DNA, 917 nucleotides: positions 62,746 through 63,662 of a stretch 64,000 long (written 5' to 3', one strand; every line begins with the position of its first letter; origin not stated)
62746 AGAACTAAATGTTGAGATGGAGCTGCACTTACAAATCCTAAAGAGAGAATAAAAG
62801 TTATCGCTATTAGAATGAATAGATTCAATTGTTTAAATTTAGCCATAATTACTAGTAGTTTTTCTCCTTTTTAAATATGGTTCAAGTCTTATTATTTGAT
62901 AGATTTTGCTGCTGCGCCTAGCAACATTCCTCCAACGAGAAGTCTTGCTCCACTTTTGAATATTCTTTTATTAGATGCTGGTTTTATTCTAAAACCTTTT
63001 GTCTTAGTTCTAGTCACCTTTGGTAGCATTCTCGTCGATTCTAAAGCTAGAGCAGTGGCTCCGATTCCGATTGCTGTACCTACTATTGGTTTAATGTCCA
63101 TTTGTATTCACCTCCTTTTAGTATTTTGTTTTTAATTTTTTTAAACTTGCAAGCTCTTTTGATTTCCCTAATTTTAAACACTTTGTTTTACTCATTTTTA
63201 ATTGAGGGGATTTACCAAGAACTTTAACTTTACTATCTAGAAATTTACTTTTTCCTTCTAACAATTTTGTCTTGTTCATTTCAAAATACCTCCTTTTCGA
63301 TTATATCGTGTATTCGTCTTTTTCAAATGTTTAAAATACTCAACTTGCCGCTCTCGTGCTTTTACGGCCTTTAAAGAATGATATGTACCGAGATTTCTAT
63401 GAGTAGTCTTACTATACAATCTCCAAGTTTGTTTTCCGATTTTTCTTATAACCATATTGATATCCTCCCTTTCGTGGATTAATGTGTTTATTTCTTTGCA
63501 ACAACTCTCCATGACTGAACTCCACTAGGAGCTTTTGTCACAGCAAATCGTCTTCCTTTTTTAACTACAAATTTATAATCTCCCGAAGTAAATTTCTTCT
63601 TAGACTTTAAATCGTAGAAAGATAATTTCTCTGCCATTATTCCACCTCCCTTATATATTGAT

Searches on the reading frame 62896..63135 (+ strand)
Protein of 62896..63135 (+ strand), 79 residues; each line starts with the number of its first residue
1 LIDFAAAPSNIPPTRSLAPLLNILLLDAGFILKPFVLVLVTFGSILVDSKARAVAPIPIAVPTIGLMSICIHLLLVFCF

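Call 97: find_encoding_contigs(protein=window:62896-63135:+, flank=10000, max_places=3)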
Protein window:62896-63135:+ (79 aa): no gene with exactly this product is on record in the collection.

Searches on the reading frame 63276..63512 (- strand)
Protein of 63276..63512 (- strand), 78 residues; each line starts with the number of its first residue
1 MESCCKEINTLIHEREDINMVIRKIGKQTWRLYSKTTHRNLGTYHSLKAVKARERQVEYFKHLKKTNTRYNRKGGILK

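Call 99: find_encoding_contigs(protein=window:63276-63512:-, flank=10000, max_places=3)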
Protein window:63276-63512:- (78 aa): 1 contig read that carries it; 1 place shown.
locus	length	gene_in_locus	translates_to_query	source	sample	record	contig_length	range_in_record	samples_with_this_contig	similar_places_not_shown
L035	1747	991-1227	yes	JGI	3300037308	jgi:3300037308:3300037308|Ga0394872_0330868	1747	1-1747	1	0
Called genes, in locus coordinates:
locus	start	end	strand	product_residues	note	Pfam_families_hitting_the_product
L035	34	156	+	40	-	-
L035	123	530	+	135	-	-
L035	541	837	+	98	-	-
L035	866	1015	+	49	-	-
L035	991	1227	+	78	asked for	-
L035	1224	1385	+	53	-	-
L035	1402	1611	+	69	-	-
